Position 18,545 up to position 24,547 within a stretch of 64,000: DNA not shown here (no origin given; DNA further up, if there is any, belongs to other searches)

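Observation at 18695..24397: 1,900-aa membrane-anchored orphan protein, the least explainable gene in the window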

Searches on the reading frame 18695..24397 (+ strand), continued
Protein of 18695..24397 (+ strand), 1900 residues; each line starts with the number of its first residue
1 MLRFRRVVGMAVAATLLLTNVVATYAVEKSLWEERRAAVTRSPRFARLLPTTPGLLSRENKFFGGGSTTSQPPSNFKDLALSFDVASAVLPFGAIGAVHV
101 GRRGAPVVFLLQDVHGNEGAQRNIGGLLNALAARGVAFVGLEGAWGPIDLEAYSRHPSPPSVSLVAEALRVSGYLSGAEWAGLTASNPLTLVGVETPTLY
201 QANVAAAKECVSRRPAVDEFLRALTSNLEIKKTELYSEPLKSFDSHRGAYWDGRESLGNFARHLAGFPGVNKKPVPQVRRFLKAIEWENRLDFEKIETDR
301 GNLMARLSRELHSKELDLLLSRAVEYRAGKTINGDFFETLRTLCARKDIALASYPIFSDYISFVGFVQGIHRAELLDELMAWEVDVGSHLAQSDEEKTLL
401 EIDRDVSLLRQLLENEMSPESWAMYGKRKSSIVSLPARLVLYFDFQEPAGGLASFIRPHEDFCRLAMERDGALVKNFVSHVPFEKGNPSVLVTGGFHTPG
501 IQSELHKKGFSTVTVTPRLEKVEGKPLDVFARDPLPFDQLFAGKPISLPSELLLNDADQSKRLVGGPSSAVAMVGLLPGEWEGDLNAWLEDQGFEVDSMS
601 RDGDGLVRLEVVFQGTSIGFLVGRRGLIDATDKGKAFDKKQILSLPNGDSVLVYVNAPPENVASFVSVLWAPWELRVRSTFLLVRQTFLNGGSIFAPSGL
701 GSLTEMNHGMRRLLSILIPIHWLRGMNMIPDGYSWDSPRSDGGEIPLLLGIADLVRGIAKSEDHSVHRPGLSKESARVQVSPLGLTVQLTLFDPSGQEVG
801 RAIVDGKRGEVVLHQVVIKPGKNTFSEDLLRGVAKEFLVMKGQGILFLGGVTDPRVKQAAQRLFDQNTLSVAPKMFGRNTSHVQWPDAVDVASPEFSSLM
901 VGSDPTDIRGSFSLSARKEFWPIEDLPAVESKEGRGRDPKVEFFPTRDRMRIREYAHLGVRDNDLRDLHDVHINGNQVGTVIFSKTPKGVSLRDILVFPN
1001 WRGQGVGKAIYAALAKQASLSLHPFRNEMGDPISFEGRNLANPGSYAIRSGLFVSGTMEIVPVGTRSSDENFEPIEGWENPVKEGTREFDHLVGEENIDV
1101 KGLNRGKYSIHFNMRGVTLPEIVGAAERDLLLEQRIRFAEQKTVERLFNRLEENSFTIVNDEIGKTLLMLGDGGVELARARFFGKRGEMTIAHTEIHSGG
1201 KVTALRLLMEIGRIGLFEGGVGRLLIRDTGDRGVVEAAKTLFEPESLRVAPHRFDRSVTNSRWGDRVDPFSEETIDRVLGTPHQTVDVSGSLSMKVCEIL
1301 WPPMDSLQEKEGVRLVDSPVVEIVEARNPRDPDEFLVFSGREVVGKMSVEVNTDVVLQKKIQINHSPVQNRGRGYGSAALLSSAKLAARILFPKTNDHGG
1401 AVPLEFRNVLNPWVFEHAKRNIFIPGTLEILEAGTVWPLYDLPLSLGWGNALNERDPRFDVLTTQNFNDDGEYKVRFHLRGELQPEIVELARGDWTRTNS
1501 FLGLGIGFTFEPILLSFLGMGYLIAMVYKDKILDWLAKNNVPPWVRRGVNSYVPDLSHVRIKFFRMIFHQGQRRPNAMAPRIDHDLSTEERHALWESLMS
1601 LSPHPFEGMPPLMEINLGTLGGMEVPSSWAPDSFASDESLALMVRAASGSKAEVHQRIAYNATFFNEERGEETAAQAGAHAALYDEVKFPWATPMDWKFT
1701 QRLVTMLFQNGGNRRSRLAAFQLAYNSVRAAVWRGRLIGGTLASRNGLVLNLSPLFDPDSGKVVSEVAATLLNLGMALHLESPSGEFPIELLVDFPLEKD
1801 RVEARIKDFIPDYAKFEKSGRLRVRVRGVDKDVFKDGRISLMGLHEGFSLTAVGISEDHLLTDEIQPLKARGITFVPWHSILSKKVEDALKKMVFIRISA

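Call 74: find_encoding_contigs(protein=P0032, flank=8000, max_places=1)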
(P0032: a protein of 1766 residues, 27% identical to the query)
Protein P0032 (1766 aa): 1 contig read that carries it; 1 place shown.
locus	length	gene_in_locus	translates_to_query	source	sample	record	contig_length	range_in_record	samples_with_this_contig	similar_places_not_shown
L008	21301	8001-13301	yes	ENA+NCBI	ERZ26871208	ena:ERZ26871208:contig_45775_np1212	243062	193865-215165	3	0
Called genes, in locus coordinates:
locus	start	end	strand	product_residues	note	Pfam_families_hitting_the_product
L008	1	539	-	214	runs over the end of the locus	PF01351:RNase_HII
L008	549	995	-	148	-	PF01245:Ribosomal_L19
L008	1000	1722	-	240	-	PF01746:tRNA_m1G_MT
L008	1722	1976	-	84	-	PF05239:PRC, PF24986:PRC_RimM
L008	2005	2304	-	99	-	PF00886:Ribosomal_S16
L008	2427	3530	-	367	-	PF00730:HhH-GPD, PF00633:HHH, PF14815:NUDIX_4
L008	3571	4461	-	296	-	PF02195:ParB_N, PF17762:HTH_ParB, PF23552:ParB_C (weak)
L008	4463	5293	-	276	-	PF00142:Fer4_NifH (faint), PF01656:CbiA, PF02374:ArsA_ATPase (weak), PF06564:CBP_BcsQ, PF09140:MipZ (weak), PF10609:ParA (weak), PF13614:AAA_31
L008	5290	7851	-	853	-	PF00483:NTP_transferase, PF12804:NTP_transf_3 (weak), PF25084:LbH_EIF2B, PF25087:GMPPB_C, PF25087:GMPPB_C, PF02878:PGM_PMM_I, PF02879:PGM_PMM_II, PF02880:PGM_PMM_III, +2 more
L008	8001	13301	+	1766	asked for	-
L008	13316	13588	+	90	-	-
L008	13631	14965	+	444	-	PF00919:UPF0004, PF04055:Radical_SAM, PF18693:TRAM_2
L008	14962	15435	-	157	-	-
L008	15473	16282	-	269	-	PF24096:DUF7379 (weak)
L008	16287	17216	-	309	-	PF03783:CsgG, PF13036:LpoB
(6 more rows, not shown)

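Call 77: search_protein_families(library=pfam, proteins=[P0034, P0036, P0045, P0044, P0035], max_evalue=0.01)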
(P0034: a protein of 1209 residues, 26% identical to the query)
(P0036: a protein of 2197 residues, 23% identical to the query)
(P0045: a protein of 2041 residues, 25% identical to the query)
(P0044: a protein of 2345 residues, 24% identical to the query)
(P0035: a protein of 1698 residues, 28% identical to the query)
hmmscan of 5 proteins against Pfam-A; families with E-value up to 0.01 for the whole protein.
P0034 (1209 aa): 0 families

P0036 (2197 aa): 3 families
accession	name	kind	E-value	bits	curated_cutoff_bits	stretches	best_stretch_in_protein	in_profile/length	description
PF01326.24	PPDK_N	-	8.1e-12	45.5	27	1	809-1128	2-311/328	Pyruvate phosphate dikinase, AMP/ATP-binding domain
PF00072.30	Response_reg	-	0.00026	21.6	30.2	0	1511-1570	1-56/111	Response regulator receiver domain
PF17361.7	DUF5387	-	0.0085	16.4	27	0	1702-1764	5-66/222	Family of unknown function (DUF5387)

P0045 (2041 aa): 1 family
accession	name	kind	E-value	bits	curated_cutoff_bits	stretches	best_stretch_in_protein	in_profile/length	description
PF00343.26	Phosphorylase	-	3.5e-05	22.7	27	1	878-930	216-269/713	Carbohydrate phosphorylase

P0044 (2345 aa): 1 family
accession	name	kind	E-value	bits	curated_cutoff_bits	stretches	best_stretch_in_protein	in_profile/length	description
PF00121.24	TIM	-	2.8e-75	253.4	20.1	1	1172-1432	2-244/245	Triosephosphate isomerase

P0035 (1698 aa): 0 families

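Call 83: search_protein_families(library=padloc, proteins=[window:18695-24394:+], max_evalue=0.01)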
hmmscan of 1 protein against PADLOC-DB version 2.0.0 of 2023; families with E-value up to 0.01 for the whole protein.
window:18695-24394:+ (1900 aa): 0 families

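Call 88: search_protein_families(library=pfam, proteins=[P0004, P0009, P0010, P0002], max_evalue=0.001)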
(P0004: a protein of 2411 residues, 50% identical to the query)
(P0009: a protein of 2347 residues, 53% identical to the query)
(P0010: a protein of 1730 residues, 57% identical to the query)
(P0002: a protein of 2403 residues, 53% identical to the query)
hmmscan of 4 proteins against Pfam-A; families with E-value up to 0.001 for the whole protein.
P0004 (2411 aa): 8 families
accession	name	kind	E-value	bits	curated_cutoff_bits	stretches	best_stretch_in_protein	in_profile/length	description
PF08241.18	Methyltransf_11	-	1.1e-10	42.5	21.2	1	753-841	1-94/95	Methyltransferase domain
PF01209.24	Ubie_methyltran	-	1.1e-08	35.2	20.1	1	751-843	50-152/233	ubiE/COQ5 methyltransferase family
PF13649.12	Methyltransf_25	-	4.4e-08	34.1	27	1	753-838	2-97/97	Methyltransferase domain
PF13489.12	Methyltransf_23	-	3.6e-06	27.2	27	1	736-863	10-137/164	Methyltransferase domain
PF00583.31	Acetyltransf_1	-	1.2e-05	26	20.7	0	1737-1790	32-88/116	Acetyltransferase (GNAT) family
PF13847.12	Methyltransf_31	-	1.8e-05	24.9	27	1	747-850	2-117/145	Methyltransferase domain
PF08242.18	Methyltransf_12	-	0.00016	22.8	30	1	753-839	1-97/98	Methyltransferase domain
PF14542.12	Acetyltransf_CG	-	0.00039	20.9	30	0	1374-1412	2-42/80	GCN5-related N-acetyl-transferase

P0009 (2347 aa): 7 families
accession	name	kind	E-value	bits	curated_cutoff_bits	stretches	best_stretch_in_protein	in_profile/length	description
PF08241.18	Methyltransf_11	-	3.5e-10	40.8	21.2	1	1349-1437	1-94/95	Methyltransferase domain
PF13649.12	Methyltransf_25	-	1.1e-08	36.1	27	1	1348-1434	1-97/97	Methyltransferase domain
PF00583.31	Acetyltransf_1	-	3.5e-07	30.9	20.7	0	890-962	17-89/116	Acetyltransferase (GNAT) family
PF13489.12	Methyltransf_23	-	0.00025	21.3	27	0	1342-1447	20-125/164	Methyltransferase domain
PF01209.24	Ubie_methyltran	-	0.00032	20.5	20.1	1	1390-1439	102-152/233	ubiE/COQ5 methyltransferase family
PF05148.21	Methyltransf_8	-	0.00052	20.4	27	1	1397-1436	115-154/219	Hypothetical methyltransferase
PF08242.18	Methyltransf_12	-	0.00067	20.8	30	0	1349-1435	1-97/98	Methyltransferase domain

P0010 (1730 aa): 0 families

P0002 (2403 aa): 2 families
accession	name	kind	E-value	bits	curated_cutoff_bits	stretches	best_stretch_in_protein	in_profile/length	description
PF14542.12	Acetyltransf_CG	-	3.5e-05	24.3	30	0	744-786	2-46/80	GCN5-related N-acetyl-transferase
PF00583.31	Acetyltransf_1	-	0.00024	21.8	20.7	0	1596-1615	69-88/116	Acetyltransferase (GNAT) family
